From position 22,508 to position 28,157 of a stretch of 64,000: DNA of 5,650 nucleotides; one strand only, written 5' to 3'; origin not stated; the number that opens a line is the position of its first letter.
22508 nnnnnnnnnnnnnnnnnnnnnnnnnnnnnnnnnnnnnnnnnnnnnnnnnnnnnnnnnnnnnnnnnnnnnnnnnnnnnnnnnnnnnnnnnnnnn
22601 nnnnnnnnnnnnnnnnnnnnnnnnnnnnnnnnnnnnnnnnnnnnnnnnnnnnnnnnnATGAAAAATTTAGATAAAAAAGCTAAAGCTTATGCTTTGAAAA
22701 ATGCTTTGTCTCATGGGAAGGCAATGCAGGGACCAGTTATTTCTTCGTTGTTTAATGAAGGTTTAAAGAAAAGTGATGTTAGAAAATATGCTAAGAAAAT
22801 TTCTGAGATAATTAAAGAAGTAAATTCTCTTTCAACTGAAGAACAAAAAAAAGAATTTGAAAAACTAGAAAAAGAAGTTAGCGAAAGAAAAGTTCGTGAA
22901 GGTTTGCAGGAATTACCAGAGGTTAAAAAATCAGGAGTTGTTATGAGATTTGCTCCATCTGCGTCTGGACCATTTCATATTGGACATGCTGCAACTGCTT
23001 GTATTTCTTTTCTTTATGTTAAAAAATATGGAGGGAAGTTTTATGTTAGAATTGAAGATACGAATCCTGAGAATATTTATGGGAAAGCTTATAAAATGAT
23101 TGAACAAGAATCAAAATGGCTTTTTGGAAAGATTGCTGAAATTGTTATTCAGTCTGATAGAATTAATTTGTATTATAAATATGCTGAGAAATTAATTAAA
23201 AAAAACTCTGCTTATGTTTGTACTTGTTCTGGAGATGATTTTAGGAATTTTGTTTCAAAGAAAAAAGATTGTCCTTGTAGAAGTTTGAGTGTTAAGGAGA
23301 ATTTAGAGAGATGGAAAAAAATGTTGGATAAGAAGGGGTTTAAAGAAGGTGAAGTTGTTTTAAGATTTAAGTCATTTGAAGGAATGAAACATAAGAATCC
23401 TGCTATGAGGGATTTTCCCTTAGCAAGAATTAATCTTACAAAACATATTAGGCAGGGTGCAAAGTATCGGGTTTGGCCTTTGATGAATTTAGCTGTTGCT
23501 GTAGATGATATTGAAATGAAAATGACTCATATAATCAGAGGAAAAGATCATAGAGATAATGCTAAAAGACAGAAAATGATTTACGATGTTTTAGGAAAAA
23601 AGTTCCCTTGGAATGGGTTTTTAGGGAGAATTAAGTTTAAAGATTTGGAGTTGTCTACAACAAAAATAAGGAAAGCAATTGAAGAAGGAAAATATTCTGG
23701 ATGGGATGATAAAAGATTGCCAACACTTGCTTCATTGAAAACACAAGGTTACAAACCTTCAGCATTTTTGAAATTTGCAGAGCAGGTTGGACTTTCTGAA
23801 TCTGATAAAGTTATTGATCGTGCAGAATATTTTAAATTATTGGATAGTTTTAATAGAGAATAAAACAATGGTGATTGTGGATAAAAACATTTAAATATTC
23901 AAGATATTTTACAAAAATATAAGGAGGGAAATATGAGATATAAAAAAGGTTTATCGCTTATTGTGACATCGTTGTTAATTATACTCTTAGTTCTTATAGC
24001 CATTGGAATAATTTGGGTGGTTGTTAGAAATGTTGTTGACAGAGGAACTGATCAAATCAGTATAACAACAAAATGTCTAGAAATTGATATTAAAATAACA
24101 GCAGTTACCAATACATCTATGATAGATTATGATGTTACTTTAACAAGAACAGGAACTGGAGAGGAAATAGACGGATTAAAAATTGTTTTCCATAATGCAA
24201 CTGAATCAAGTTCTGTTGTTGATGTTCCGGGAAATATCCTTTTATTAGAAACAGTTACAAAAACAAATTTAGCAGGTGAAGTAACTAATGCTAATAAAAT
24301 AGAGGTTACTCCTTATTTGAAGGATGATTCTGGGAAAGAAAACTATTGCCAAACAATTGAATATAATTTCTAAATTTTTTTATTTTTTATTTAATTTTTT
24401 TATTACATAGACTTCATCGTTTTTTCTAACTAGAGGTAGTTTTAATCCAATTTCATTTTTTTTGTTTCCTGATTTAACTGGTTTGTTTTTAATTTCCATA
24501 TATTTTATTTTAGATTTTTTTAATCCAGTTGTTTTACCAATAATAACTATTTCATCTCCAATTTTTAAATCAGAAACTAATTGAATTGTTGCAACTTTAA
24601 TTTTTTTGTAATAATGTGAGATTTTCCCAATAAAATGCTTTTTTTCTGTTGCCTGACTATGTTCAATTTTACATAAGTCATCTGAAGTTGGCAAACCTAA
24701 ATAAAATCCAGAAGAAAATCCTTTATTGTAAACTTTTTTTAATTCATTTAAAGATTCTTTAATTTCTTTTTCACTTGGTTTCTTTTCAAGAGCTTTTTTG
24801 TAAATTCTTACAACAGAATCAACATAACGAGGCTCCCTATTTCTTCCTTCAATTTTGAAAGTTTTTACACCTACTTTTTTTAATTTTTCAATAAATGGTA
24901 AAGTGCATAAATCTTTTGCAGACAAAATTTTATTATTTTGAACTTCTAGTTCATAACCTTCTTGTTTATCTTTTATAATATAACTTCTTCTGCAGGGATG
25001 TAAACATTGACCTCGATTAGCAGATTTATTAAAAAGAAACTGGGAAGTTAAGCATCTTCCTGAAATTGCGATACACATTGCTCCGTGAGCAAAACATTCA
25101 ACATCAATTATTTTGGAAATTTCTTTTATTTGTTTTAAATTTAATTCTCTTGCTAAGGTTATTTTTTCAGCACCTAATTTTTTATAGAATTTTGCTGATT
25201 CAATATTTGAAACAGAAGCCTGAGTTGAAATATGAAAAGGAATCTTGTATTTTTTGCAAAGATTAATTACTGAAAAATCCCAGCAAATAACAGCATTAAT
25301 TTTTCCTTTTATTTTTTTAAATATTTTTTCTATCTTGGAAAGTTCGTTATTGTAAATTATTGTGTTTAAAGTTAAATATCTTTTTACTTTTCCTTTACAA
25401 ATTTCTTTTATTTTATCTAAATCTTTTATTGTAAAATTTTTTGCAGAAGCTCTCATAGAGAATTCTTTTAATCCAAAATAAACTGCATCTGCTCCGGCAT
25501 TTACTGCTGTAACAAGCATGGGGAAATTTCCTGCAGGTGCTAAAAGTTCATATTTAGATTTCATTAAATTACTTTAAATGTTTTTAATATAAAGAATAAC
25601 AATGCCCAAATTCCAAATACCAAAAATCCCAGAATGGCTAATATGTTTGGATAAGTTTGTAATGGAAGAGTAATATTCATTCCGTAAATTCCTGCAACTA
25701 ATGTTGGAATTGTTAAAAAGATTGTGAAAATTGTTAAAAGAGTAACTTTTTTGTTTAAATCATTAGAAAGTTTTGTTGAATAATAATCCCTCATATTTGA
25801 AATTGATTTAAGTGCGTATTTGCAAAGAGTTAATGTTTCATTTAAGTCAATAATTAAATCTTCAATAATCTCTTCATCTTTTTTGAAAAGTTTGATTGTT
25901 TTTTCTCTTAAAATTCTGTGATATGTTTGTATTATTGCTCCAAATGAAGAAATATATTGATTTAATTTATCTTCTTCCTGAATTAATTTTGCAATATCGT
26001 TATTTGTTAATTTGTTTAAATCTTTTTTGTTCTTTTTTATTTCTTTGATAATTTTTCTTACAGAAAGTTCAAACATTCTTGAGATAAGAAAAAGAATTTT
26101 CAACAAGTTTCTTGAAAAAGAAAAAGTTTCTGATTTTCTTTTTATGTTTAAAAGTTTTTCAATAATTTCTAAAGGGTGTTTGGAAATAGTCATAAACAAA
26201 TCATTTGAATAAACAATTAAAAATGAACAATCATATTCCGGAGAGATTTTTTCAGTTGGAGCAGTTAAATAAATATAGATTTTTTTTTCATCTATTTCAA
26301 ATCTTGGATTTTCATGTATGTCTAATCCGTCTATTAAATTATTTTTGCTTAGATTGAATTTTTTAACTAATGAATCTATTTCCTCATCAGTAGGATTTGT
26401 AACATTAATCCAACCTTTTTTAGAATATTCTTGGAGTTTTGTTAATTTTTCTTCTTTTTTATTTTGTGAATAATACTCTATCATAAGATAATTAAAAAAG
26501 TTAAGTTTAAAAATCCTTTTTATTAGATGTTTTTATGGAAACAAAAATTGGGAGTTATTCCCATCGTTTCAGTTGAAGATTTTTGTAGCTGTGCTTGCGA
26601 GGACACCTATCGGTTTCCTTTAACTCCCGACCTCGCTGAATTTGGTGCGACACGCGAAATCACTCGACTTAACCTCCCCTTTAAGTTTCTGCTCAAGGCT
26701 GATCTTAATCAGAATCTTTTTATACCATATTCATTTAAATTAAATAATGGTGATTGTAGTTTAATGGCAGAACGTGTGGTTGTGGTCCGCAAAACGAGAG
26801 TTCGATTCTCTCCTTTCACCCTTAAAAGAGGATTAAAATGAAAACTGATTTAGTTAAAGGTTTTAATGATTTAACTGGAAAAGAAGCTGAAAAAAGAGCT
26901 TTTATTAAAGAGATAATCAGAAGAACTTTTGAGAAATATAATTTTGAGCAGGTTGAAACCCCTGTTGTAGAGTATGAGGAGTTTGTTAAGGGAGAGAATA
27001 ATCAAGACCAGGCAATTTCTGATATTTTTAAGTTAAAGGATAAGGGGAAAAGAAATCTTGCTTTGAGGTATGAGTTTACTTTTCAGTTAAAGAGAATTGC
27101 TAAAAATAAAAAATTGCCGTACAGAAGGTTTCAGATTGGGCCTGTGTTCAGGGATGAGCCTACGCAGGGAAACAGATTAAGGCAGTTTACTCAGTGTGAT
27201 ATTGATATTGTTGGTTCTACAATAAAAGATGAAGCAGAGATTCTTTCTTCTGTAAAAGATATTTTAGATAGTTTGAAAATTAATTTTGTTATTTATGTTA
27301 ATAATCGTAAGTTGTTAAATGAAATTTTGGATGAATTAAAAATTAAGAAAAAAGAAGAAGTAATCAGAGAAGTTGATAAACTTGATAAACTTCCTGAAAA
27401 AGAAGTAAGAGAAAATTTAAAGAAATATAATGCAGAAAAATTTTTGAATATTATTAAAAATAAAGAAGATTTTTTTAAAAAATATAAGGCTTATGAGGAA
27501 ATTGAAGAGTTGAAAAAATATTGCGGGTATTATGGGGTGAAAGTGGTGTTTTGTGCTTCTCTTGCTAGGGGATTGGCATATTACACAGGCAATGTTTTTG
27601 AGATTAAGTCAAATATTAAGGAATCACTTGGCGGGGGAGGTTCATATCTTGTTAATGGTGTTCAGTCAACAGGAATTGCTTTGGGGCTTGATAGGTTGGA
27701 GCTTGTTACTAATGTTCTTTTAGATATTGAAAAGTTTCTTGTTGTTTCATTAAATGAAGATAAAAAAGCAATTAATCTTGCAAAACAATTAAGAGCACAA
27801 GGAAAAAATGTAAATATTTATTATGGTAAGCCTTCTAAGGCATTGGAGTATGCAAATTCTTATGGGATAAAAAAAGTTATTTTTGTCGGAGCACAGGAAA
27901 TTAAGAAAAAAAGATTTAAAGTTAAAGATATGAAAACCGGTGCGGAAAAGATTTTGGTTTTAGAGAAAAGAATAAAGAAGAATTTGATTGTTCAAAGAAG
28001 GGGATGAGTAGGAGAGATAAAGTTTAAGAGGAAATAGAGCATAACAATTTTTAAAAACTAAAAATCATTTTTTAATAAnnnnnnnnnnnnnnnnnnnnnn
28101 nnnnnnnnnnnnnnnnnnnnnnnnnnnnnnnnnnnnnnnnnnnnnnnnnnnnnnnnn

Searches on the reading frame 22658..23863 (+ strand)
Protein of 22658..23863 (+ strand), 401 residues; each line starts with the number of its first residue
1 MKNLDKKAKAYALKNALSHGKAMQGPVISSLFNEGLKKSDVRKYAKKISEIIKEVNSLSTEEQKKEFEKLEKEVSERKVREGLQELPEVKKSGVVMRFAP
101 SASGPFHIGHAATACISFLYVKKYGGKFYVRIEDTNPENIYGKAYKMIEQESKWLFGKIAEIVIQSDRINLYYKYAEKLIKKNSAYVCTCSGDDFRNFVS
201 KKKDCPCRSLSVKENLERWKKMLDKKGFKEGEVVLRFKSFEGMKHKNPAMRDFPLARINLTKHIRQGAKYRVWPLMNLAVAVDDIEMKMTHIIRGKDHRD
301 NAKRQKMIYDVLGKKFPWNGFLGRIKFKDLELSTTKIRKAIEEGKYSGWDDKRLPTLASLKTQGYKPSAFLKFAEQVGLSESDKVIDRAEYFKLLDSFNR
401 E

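Call 74: search_protein_families(library=pfam, proteins=[window:22658-23863:+], max_evalue=0.00001)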
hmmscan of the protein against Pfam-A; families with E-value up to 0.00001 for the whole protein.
window:22658-23863:+ (401 aa): 1 family
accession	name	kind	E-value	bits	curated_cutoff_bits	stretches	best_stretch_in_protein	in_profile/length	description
PF00749.27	tRNA-synt_1c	-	2.7e-63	214.2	23.4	1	94-386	2-298/314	tRNA synthetases class I (E and Q), catalytic domain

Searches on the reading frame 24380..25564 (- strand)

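Call 75: search_protein_families(library=pfam, proteins=[window:24380-25564:-], max_evalue=0.00001)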
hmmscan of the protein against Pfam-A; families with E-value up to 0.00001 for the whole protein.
window:24380-25564:- (394 aa): 1 family
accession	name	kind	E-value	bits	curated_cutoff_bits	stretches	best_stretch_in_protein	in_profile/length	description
PF01136.24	Peptidase_U32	-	3.4e-66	223.3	22.4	1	77-291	3-230/233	Peptidase family U32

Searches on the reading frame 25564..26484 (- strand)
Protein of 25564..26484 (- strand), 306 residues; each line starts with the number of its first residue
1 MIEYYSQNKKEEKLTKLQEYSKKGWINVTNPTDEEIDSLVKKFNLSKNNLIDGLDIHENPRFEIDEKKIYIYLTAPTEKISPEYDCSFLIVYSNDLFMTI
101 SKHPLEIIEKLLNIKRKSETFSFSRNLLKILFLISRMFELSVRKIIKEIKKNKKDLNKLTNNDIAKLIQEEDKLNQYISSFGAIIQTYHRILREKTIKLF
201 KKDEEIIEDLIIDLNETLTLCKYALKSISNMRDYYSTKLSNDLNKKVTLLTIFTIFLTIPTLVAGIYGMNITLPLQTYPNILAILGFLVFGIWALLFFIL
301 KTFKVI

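Call 75: search_protein_families(library=pfam, proteins=[window:25564-26484:-], max_evalue=0.00001)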
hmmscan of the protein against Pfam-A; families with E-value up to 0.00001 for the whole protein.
window:25564-26484:- (306 aa): 1 family
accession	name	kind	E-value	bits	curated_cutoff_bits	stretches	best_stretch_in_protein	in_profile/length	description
PF01544.23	CorA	-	7.3e-38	131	27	1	25-301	6-291/292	CorA-like Mg2+ transporter protein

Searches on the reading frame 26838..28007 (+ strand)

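Call 75: search_protein_families(library=pfam, proteins=[window:26838-28007:+], max_evalue=0.00001)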
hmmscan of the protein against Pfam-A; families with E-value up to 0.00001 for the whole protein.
window:26838-28007:+ (389 aa): 5 families
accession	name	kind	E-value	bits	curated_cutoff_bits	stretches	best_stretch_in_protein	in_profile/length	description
PF13393.11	tRNA-synt_His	-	5.8e-33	114.9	25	1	8-287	1-308/308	Histidyl-tRNA synthetase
PF00152.25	tRNA-synt_2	-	5.6e-10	39.2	25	1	16-184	21-174/308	tRNA synthetases class II (D, K and N)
PF01409.25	tRNA-synt_2d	-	6e-09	36.2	19.8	1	23-130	22-138/246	tRNA synthetases class II core domain (F)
PF00587.30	tRNA-synt_2b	-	7.1e-08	33.2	29.3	1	64-174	1-117/179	tRNA synthetase class II core domain (G, H, P, S and T)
PF03129.25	HGTP_anticodon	-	7.1e-07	29.7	21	1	300-372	2-81/94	Anticodon binding domain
